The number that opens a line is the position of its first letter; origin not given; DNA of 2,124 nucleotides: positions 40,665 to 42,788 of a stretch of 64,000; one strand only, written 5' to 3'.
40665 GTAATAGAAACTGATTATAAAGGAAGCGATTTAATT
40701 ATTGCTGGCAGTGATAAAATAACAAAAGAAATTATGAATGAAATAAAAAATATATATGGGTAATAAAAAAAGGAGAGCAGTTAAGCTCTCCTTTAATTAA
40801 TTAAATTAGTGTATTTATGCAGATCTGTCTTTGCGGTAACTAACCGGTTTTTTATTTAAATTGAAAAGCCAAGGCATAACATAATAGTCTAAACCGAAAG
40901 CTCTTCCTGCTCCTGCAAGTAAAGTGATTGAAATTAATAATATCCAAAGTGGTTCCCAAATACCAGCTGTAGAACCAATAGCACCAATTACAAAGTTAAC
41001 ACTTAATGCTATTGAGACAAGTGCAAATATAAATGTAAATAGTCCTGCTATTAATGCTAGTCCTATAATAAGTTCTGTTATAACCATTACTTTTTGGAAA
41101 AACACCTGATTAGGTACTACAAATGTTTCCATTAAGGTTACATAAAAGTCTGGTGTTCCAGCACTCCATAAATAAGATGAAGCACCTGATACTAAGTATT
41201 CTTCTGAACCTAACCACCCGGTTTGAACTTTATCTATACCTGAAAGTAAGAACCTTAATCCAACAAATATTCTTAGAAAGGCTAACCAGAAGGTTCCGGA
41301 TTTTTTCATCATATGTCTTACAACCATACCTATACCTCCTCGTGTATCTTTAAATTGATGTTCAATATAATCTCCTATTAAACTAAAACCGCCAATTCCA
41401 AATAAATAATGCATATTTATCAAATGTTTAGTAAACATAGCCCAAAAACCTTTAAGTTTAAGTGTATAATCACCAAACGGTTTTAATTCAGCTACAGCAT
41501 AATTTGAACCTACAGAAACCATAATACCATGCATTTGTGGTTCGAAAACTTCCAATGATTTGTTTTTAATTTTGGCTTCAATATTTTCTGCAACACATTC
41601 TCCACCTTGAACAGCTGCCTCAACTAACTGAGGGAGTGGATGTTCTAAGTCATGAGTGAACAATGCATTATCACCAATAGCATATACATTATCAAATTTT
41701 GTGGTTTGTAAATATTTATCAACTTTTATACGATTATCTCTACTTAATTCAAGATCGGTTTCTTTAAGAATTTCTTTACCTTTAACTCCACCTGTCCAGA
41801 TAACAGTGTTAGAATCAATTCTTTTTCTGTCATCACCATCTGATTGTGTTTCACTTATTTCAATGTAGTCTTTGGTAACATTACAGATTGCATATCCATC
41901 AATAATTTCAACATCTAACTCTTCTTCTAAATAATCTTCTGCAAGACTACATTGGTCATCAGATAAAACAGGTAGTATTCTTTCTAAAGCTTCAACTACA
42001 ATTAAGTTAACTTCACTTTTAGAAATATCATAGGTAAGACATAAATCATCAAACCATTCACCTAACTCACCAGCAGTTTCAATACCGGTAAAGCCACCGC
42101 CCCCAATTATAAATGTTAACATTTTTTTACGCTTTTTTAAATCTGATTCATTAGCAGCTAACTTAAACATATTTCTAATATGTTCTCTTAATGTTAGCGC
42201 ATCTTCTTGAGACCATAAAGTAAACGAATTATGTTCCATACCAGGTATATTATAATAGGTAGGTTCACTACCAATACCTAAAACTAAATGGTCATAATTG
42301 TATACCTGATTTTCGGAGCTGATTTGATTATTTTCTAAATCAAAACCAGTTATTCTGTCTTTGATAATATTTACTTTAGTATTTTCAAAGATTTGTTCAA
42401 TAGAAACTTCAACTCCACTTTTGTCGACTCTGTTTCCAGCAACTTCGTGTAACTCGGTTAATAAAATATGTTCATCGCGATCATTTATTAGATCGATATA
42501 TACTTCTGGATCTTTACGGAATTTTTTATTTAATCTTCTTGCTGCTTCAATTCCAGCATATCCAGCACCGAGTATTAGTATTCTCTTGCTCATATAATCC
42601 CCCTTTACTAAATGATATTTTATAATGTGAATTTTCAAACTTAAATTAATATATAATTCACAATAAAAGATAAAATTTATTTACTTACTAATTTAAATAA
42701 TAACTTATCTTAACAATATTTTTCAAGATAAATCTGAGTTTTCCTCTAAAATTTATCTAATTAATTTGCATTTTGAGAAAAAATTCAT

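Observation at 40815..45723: Locus matching flavin-based extracellular electron transfer (Ndh2-PplA-FmnB-DmkB), but without eetA/eetB and without a lipobox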

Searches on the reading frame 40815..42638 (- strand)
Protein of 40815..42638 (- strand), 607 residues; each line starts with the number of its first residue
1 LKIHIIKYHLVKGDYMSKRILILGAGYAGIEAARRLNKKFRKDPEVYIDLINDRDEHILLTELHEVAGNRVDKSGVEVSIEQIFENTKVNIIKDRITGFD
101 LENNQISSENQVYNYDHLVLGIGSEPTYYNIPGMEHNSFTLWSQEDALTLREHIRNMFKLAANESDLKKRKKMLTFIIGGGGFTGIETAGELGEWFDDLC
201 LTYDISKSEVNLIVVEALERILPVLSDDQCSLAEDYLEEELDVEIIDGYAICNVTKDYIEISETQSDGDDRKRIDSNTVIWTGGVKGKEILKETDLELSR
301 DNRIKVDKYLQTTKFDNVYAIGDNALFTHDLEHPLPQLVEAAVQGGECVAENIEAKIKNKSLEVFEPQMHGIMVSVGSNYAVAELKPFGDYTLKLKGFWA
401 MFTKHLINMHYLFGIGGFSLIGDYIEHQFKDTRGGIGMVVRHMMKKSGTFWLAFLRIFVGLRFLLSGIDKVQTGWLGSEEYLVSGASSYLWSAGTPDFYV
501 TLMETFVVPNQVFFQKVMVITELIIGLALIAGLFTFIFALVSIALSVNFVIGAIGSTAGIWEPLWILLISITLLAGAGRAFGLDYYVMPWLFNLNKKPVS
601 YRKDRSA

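Call 5: search_protein_families(library=pfam, proteins=[window:40815-42638:-], max_evalue=0.01)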
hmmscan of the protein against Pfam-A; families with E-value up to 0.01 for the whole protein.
window:40815-42638:- (607 aa): 6 families
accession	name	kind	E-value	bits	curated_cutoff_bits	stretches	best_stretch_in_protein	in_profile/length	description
PF07992.20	Pyr_redox_2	-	6.9e-36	124.6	26.1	1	19-346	2-291/291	Pyridine nucleotide-disulphide oxidoreductase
PF00070.33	Pyr_redox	-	7.9e-06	26.7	22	0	177-256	3-68/82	Pyridine nucleotide-disulphide oxidoreductase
PF07681.17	DoxX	-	9.8e-06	26.6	23.6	1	452-546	2-76/85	DoxX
PF04173.18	DoxD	-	1.6e-05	25.3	22.7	1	451-595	1-152/167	TQO small subunit DoxD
PF13738.12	Pyr_redox_3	-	0.00016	21.4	30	0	242-322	226-305/305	Pyridine nucleotide-disulphide oxidoreductase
PF07291.16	MauE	-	0.0013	19.5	27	1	452-554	5-87/128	Methylamine utilisation protein MauE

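Call 6: search_protein_families(library=ncbifam, proteins=[window:40815-42638:-], max_evalue=0.01)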
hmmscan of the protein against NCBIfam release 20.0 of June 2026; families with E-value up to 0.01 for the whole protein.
window:40815-42638:- (607 aa): 37 families (the best 25 are shown)
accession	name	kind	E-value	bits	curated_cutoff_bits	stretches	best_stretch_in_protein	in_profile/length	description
TIGR03169.1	Nterm_to_SelD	hypoth_equivalog_domain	5.1e-31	108.3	310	1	73-388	53-343/365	pyridine nucleotide-disulfide oxidoreductase family protein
TIGR01350.1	lipoamide_DH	equivalog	2.5e-20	72.6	408.8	1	78-358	93-334/461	dihydrolipoyl dehydrogenase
NF003437.0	PRK04965.1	equivalog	2.8e-17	62.8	392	1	16-328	1-278/378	NADH:flavorubredoxin reductase NorW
NF049943.1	SQR_III_seleno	exception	1.5e-16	60.3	525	1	18-157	1-143/406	type III sulfide quinone reductase, selenoprotein subtype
TIGR04369.1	fusion_not_SelD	hypoth_equivalog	7.1e-16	57.5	700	2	270-374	196-297/701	oxidoreductase/SelD-related fusion protein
NF007123.0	PRK09564.1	equivalog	2.2e-15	56.3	458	1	69-352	64-313/444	CoA-disulfide reductase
TIGR03385.1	CoA_CoA_reduc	equivalog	8e-14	51.2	578.8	1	101-356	84-316/439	CoA-disulfide reductase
NF004945.0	PRK06292.2-3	equivalog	2.1e-13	50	494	1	73-323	90-303/457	dihydrolipoyl dehydrogenase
NF046103.1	NOXase_Strep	equivalog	1.8e-11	43.7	600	1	19-327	1-283/442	H2O-forming NADH oxidase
NF004943.0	PRK06292.2-1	equivalog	6.2e-11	41.7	432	1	81-323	95-306/456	dihydrolipoyl dehydrogenase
TIGR02053.1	MerA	equivalog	9.7e-10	38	454.45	1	81-355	95-330/465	mercury(II) reductase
NF004776.0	PRK06116.1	equivalog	1.2e-09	37.7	480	2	247-325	227-305/450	glutathione-disulfide reductase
NF045765.1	PhenlGlyoxDHPadH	equivalog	1.8e-09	37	475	1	19-156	4-142/416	NADH-dependent phenylglyoxylate dehydrogenase subunit epsilon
NF042949.2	3PPDioc_HcaD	equivalog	2.1e-08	33.3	450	1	18-328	2-279/386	3-phenylpropionate/cinnamic acid dioxygenase ferredoxin--NAD(+) reductase subunit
TIGR02374.1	nitri_red_nirB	equivalog_domain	5.4e-08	31.7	578.35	1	70-326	50-279/794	nitrite reductase large subunit NirB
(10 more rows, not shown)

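Call 22: find_homologous_proteins(query=window:40815-42638:-)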
Query window:40815-42638:- (607 aa): 1030 proteins with E <= 0.001 among 8000 candidates; the best 120 are listed.
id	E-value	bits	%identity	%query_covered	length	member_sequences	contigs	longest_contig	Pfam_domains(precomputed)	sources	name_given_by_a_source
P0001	0.0e+0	1280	95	98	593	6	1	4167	PF04173.19,PF07992.21,PF00070.34,PF07681.18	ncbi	-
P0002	0.0e+0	1206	88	98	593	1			PF04173.19,PF07992.21,PF00070.34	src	-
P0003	0.0e+0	1193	87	98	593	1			PF04173.19,PF07992.21,PF00070.34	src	-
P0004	0.0e+0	1185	86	98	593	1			PF04173.19,PF07992.21,PF00070.34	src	-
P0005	0.0e+0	1170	84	98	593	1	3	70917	PF04173.19,PF07992.21,PF00070.34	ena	-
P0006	0.0e+0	1153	83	98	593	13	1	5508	PF04173.19,PF07992.21,PF00070.34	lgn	-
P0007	0.0e+0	1140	83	98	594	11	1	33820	PF04173.19,PF07992.21,PF00070.34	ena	-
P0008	0.0e+0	1135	81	98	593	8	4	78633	PF04173.19,PF07992.21,PF00070.34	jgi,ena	-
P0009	0.0e+0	1135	82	98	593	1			PF07992.21,PF00070.34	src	-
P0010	1.2e-233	795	59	97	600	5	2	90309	PF04173.19,PF07992.21,PF00070.34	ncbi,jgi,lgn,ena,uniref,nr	ncbi:NADH dehydrogenase [Orenia metallireducens]|uniref:NADH:ubiquinone reductase (non-electrogenic)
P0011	7.2e-233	793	58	98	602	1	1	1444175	PF07992.21,PF00070.34,PF07681.18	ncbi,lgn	ncbi:FAD-dependent oxidoreductase [Halanaerocella petrolearia]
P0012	1.1e-231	789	58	98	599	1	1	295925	PF04173.19,PF07992.21,PF00070.34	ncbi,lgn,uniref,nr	ncbi:FAD-dependent oxidoreductase [Halanaerobacter jeridensis]|uniref:NADH dehydrogenase n=1 Tax=Hal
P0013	3.1e-230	784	58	98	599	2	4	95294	PF04173.19,PF07992.21,PF00070.34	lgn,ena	-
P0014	5.7e-230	783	58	97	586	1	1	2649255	PF07992.21,PF00070.34,PF07681.18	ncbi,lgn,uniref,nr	ncbi:NADH dehydrogenase, FAD-containing subunit [Halobacteroides halobius DSM 5150]|uniref:NADH:ubiq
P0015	7.5e-229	779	58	98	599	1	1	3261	PF04173.19,PF07992.21,PF00070.34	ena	-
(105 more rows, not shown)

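Call 31: find_encoding_contigs(protein=P0014, flank=10000, max_places=2)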
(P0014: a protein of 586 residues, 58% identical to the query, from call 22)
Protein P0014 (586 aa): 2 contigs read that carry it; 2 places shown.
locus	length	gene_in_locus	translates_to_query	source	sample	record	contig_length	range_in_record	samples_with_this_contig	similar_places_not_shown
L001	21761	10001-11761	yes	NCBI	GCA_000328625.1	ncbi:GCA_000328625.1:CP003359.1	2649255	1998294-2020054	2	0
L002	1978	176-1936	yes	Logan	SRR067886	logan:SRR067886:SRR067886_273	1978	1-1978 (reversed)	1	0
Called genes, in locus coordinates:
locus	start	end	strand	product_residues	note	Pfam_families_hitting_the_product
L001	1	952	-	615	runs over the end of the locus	PF03717:PBP_dimer, PF00905:Transpeptidase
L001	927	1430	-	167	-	PF04093:MreD, PF07155:ECF-ribofla_trS (weak)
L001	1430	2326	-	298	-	PF04085:MreC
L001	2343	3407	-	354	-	PF06723:MreB_Mbl, PF00022:Actin, PF25216:Volactin (weak), PF11104:PilM_2 (faint), PF00012:HSP70, PF14450:FtsA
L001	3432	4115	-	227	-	PF20582:UPF0758_N, PF04002:RadC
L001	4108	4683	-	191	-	PF02545:Maf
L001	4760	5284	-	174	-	PF07456:Hpre_diP_synt_I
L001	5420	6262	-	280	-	PF04205:FMN_bind (faint)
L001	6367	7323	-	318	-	PF00348:polyprenyl_synt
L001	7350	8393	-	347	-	PF02424:ApbE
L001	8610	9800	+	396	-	PF01609:DDE_Tnp_1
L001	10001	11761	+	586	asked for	PF00070:Pyr_redox (faint), PF07992:Pyr_redox_2, PF07681:DoxX (weak)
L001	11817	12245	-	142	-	PF03698:UPF0180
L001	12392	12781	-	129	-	PF03625:DUF302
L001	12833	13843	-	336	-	PF04060:FeS, PF14697:Fer4_21 (weak), PF12838:Fer4_7, PF13187:Fer4_9, PF14697:Fer4_21, PF00037:Fer4, PF14697:Fer4_21, PF13187:Fer4_9, +15 more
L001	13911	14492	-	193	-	PF02508:Rnf-Nqr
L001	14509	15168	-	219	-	PF02508:Rnf-Nqr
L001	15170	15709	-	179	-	PF04205:FMN_bind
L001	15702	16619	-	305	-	PF03116:NQR2_RnfD_RnfE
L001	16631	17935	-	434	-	PF13375:RnfC_N, PF01512:Complex1_51K, PF10531:SLBB, PF12838:Fer4_7, PF13183:Fer4_8 (weak), PF13187:Fer4_9, PF13237:Fer4_10, PF13534:Fer4_17 (weak), +4 more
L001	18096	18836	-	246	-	PF02811:PHP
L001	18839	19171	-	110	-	PF07085:DRTGG (weak)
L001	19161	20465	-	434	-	PF00037:Fer4 (weak), PF12838:Fer4_7 (faint), PF13187:Fer4_9 (weak), PF13237:Fer4_10, PF14697:Fer4_21 (faint), PF02906:Fe_hyd_lg_C, PF04060:FeS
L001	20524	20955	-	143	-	PF13581:HATPase_c_2 (weak), PF02518:HATPase_c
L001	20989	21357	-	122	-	PF07085:DRTGG (weak)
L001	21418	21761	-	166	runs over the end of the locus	PF05036:SPOR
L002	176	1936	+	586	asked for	PF00070:Pyr_redox (faint), PF07992:Pyr_redox_2, PF07681:DoxX (weak)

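Call 32: find_encoding_contigs(protein=P0010, flank=10000, max_places=2)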
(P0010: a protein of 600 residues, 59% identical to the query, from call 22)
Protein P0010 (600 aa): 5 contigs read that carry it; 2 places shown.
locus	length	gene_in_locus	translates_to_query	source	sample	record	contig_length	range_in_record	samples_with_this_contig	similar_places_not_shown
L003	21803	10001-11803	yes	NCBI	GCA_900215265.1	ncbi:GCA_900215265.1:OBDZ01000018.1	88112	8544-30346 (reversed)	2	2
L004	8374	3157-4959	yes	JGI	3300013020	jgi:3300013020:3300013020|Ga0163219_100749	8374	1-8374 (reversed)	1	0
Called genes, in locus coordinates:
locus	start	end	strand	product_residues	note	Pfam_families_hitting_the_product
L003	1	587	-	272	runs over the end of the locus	PF00376:MerR, PF13411:MerR_1, PF06445:GyrI-like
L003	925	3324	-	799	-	PF13802:Gal_mutarotas_2, PF01055:Glyco_hydro_31_2nd, PF21365:Glyco_hydro_31_3rd, PF17137:DUF5110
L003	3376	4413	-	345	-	PF00356:LacI, PF00532:Peripla_BP_1, PF13407:Peripla_BP_4, PF13377:Peripla_BP_3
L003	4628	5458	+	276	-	PF01476:LysM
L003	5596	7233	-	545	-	PF00128:Alpha-amylase, PF16657:Malt_amylase_C (weak), PF23915:SusG_C (weak)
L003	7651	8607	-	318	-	PF00348:polyprenyl_synt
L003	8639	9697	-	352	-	PF02424:ApbE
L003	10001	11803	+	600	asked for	PF00070:Pyr_redox (faint), PF07992:Pyr_redox_2, PF04173:DoxD (weak)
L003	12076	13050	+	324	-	PF03785:Peptidase_C25_C (faint)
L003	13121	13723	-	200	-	PF00881:Nitroreductase, PF14512:TM1586_NiRdase (weak)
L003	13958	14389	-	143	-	PF02082:Rrf2, PF03444:WHD_HrcA (weak)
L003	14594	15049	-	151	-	PF27722:YqfB (weak)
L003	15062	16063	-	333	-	PF12127:FloA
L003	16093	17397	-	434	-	PF00574:CLP_protease, PF25145:NfeD1b_N, PF24961:NfeD_membrane, PF01957:NfeD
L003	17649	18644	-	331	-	PF13434:Lys_Orn_oxgnase (faint), PF00890:FAD_binding_2 (faint), PF01134:GIDA (faint), PF01266:DAO (faint), PF03486:HI0933_like (faint), PF07992:Pyr_redox_2, PF13738:Pyr_redox_3, PF00070:Pyr_redox, +2 more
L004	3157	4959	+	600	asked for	PF00070:Pyr_redox (faint), PF07992:Pyr_redox_2, PF04173:DoxD (weak)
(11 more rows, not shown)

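Call 34: find_encoding_contigs(protein=P0008, flank=10000, max_places=2)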
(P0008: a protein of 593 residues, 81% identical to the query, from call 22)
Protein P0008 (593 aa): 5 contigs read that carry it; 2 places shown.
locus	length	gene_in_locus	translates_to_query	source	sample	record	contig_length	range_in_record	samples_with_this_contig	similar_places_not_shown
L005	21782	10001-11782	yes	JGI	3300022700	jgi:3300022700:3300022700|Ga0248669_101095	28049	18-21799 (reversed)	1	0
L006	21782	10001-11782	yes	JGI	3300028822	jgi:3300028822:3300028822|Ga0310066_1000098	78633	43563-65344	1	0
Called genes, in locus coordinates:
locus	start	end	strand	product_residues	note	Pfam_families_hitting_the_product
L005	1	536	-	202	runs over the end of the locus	PF00574:CLP_protease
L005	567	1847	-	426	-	PF05697:Trigger_N, PF00254:FKBP_C, PF05698:Trigger_C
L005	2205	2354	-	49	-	-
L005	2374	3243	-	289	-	PF06267:DUF1028, PF08823:PG_binding_2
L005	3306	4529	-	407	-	PF13482:RNase_H_2, PF03104:DNA_pol_B_exo1 (faint), PF07719:TPR_2 (faint)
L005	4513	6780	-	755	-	PF00270:DEAD, PF04851:ResIII (weak), PF00271:Helicase_C, PF22982:WHD_HRQ1, PF09369:MZB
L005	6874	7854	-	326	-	PF00348:polyprenyl_synt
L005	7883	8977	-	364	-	PF02424:ApbE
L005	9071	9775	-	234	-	PF04205:FMN_bind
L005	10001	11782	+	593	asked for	PF00070:Pyr_redox (faint), PF07992:Pyr_redox_2, PF04173:DoxD (faint)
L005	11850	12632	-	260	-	PF00459:Inositol_P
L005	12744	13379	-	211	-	PF01592:NifU_N, PF01883:FeS_assembly_P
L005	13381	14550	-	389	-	PF00266:Aminotran_5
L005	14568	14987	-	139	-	PF02635:DsrE, PF13686:DrsE_2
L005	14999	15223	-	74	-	PF01206:TusA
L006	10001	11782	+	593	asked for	PF00070:Pyr_redox (faint), PF07992:Pyr_redox_2, PF04173:DoxD (faint)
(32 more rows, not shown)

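Call 35: find_encoding_contigs(protein=P0011, flank=10000, max_places=1)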
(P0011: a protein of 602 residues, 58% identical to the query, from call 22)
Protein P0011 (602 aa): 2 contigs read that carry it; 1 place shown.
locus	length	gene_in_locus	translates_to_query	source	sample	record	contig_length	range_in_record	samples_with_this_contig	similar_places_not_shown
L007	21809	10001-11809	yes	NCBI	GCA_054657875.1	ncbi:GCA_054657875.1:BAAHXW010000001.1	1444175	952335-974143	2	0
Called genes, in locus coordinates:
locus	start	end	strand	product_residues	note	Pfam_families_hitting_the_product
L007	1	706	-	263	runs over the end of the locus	PF00142:Fer4_NifH (weak), PF01656:CbiA, PF02374:ArsA_ATPase (weak), PF06564:CBP_BcsQ, PF09140:MipZ, PF10609:ParA, PF13614:AAA_31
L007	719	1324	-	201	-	PF05209:MinC_N, PF22642:MinC_N_1, PF03775:MinC_C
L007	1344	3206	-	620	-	PF03717:PBP_dimer, PF00905:Transpeptidase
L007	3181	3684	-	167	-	PF04093:MreD, PF07155:ECF-ribofla_trS (weak)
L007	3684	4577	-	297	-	PF04085:MreC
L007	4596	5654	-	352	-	PF06723:MreB_Mbl, PF25216:Volactin (weak), PF00022:Actin, PF11104:PilM_2 (faint), PF00012:HSP70, PF14450:FtsA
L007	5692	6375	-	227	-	PF20582:UPF0758_N, PF14464:Prok-JAB (weak), PF04002:RadC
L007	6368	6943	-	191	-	PF02545:Maf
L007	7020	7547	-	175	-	PF07456:Hpre_diP_synt_I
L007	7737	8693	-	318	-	PF00348:polyprenyl_synt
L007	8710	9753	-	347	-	PF02424:ApbE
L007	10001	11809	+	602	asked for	PF00070:Pyr_redox (faint), PF07992:Pyr_redox_2, PF07681:DoxX (weak)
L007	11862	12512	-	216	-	-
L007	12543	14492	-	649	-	PF00989:PAS (weak), PF08448:PAS_4, PF13426:PAS_9, PF00990:GGDEF, PF01966:HD, PF13487:HD_5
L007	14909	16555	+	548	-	PF03063:Prismane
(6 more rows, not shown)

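Call 40: search_solved_structures(query=window:40815-42593:-, max_evalue=0.001)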
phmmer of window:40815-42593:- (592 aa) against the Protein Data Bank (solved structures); distinct sequences matched with E-value up to 0.001: 33.
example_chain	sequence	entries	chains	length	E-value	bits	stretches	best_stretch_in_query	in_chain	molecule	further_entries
4nwz_A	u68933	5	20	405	5.9e-69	236.3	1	4-406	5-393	FAD-dependent pyridine nucleotide-disulfide oxidoreductase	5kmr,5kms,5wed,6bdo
5kmq_A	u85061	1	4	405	5.5e-68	233.1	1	4-406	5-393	FAD-dependent pyridine nucleotide-disulfide oxidoreductase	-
5kmp_A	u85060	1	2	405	7.6e-68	232.6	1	4-406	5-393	FAD-dependent pyridine nucleotide-disulfide oxidoreductase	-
9pxk_C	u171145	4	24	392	6.1e-64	219.7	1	1-403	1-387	NADH dehydrogenase-like protein YjlD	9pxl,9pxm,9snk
5na1_A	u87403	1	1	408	3.7e-55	190.7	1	3-405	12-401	NADH dehydrogenase-like protein SAOUHSC_00878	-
5na4_A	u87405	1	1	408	1.7e-54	188.5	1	3-405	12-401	NADH dehydrogenase-like protein SAOUHSC_00878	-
9mqy_A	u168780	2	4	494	3.9e-33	118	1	4-399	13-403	NADH:ubiquinone reductase (non-electrogenic)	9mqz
4g9k_A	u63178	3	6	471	1.5e-19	73.1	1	96-339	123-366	Rotenone-insensitive NADH-ubiquinone oxidoreductase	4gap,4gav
5yjw_A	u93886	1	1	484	1.6e-19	73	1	96-339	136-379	Rotenone-insensitive NADH-ubiquinone oxidoreductase, mitochondrial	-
5yjy_A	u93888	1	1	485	1.6e-19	73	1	96-339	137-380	Rotenone-insensitive NADH-ubiquinone oxidoreductase, mitochondrial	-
5yjx_A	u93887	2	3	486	1.6e-19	73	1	96-339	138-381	Rotenone-insensitive NADH-ubiquinone oxidoreductase, mitochondrial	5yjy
4g6g_A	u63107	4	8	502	1.8e-19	72.9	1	96-339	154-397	Rotenone-insensitive NADH-ubiquinone oxidoreductase, mitochondrial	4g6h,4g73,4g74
5jwa_A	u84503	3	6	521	2e-17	66.1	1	81-353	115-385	NADH dehydrogenase, putative | Type II NADH:ubiquinone oxidoreductase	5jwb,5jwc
9ift_A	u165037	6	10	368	2e-11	46.3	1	4-373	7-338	FSP1 (tetrapod ancestor)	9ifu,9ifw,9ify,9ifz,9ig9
9qrt_A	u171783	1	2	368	5.2e-11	44.9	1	4-373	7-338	FSP1 (tetrapod ancestor; L323A mutant) bound to FAD and NAD+ and compound 2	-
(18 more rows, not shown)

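Call 52: find_related_loci(query=A1, collection=genome_contigs, flank=10000)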
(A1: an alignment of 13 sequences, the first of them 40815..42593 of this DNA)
Query A1 (592 aa) in genome_contigs; peptide patterns used: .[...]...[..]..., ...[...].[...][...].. (x = any residue, [..] = any of these).
600 stretches matched a pattern (row limit reached: there are more); 565 encode a relative of the query (tblastn E <= 1e-3); the best 80 are kept; 80 distinct loci.
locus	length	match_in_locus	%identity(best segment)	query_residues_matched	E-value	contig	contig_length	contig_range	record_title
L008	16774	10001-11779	85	1-592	0e+0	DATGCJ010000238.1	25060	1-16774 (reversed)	MAG TPA_asm: Halanaerobiales bacterium isolate SMAG_U9645 k141_37868, whole genome shotgun sequence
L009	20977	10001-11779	84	1-592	0e+0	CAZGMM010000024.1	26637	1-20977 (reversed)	MAG TPA_asm: uncultured Halanaerobiales bacterium isolate binchicken_co77_74 genome assembly, contig: NODE_2213_length_2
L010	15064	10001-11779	81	1-592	0e+0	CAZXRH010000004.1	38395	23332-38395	MAG TPA_asm: uncultured Halanaerobiales bacterium isolate binchicken_co13_215 genome assembly, contig: NODE_1129_length_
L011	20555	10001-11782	83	1-592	0e+0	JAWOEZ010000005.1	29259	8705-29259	MAG: Halanaerobiales bacterium isolate BLK6-1.bin.131 k191_737380, whole genome shotgun sequence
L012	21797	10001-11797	58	1-592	0e+0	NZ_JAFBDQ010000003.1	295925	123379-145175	Halanaerobacter jeridensis strain DSM 23230 Ga0454029_03, whole genome shotgun sequence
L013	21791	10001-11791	59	1-589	0e+0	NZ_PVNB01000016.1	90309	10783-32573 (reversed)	Orenia metallireducens strain MSL40 Ga0139028_116, whole genome shotgun sequence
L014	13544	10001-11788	53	3-589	0e+0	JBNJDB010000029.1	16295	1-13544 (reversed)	MAG: Bacillota bacterium isolate Y23_7dBSd4.bin.141 NODE_2566_length_16295_cov_37.762534, whole genome shotgun sequence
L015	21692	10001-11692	46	1-576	3e-164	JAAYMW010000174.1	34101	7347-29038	MAG: Candidatus Epulonipiscium sp. isolate AS20ysBPTH_51 100765_AS20, whole genome shotgun sequence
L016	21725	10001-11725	46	2-588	7e-160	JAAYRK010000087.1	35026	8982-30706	MAG: Candidatus Epulonipiscium sp. isolate AS23ysBPME_183 189121_AS23, whole genome shotgun sequence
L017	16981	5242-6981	44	2-592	1e-158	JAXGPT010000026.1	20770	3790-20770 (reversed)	MAG: Bacillota bacterium isolate AnMBR.bin309 bin309_26, whole genome shotgun sequence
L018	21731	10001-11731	44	4-576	2e-158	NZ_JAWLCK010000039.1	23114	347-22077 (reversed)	MAG: Lutispora sp. isolate 15dZY3.bin.41 NODE_2623_length_23114_cov_7.183011, whole genome shotgun sequence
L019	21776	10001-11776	42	3-577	2e-157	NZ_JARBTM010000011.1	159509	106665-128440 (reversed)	MAG: Anaerosolibacter sp. isolate L_E1_T20_C_bin.128 scaffold_303, whole genome shotgun sequence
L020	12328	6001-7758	44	1-576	2e-156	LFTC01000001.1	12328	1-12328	MAG: Clostridiales bacterium DTU083 scaffold3394, whole genome shotgun sequence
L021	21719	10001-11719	43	2-576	5e-156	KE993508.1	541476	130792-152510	Clostridiales bacterium oral taxon 876 str. F0540 genomic scaffold Scaffold90, whole genome shotgun sequence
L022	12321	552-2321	43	2-576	2e-155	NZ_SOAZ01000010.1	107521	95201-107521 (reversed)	Fonticella tunisiensis strain DSM 24455 Ga0244689_110, whole genome shotgun sequence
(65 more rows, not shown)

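Call 63: search_dna_similar(query=window:40815-42593:-, collection=plasmids, mode=protein, max_rows=25, max_evalue=1e-20)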
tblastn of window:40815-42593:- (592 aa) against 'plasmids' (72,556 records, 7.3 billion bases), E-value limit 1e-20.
Records with a match: 154; places in all: 164; records where one place covers at least 80% of the query: 3.
Best place of each record, by identity: <60% 154.
By first word of the organism name: Rhizobium 48; Sinorhizobium 12; Acinetobacter 9; Priestia 7; Shinella 7; Enterococcus 6; Bacillus 5; Agrobacterium 5; Pseudoalteromonas 5; Phaeobacter 5; and 30 more.
By predicted mobility (MOB-suite, as given by PLSDB): conjugative 72; non-mobilizable 68; mobilizable 14.
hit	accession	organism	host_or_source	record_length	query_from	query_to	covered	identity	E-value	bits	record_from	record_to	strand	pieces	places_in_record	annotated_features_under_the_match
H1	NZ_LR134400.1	Listeria monocytogenes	Homo sapiens,Vein blood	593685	3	591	99%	34.8%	4e-85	297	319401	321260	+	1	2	FAD-dependent oxidoreductase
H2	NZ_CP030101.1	Listeria monocytogenes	Environment,water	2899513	3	591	99%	34.8%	4e-85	297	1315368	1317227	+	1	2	none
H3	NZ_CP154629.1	Acetoanaerobium noterae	cell culture,Sludge of a digestion ...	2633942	1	481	81%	38.0%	3e-86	301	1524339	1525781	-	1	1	none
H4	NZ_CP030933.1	Enterococcus gilvus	cow,milk,milk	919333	3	467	79%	35.8%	1e-72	261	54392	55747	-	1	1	FAD-dependent oxidoreductase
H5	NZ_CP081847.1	Enterococcus raffinosus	Homo sapiens,feces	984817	3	467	79%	34.2%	3e-70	254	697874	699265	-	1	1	FAD-dependent oxidoreductase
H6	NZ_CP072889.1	Enterococcus raffinosus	stream/river surface water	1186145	3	467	79%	34.2%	3e-70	254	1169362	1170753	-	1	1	record has no annotation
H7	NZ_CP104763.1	Enterococcus raffinosus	-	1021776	4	467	78%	34.2%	3e-70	254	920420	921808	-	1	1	record has no annotation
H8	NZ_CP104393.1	Enterococcus raffinosus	fermented food (Meju)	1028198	4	467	78%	34.2%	3e-70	254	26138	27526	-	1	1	record has no annotation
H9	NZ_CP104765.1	Enterococcus raffinosus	Homo sapiens,urine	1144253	4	467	78%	34.2%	3e-70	254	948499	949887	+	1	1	record has no annotation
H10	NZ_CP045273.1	Priestia megaterium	pure culture,Paper surface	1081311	4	405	68%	35.6%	1e-56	213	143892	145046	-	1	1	none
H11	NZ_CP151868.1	Bacillus thuringiensis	tobacco,mixed culture,leaves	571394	1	405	68%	34.4%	5e-50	194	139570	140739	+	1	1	NAD(P)/FAD-dependent oxidoreductase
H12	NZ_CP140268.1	Priestia megaterium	Single cell,ginseng rhizosphere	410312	4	406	68%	34.5%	1e-42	172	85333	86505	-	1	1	NAD(P)/FAD-dependent oxidoreductase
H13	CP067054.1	Bacillus mycoides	soil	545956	1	406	69%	34.1%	4e-50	194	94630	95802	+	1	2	NAD(P)/FAD-dependent oxidoreductase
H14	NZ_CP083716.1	Bacillus velezensis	cell culture,Meju, fermented soybean ...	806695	1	405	68%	34.1%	1e-52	201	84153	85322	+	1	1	NAD(P)/FAD-dependent oxidoreductase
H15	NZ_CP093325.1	Bacillus sp. N5-665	whole organism,peat soil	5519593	1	405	68%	33.9%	6e-49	191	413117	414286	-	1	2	none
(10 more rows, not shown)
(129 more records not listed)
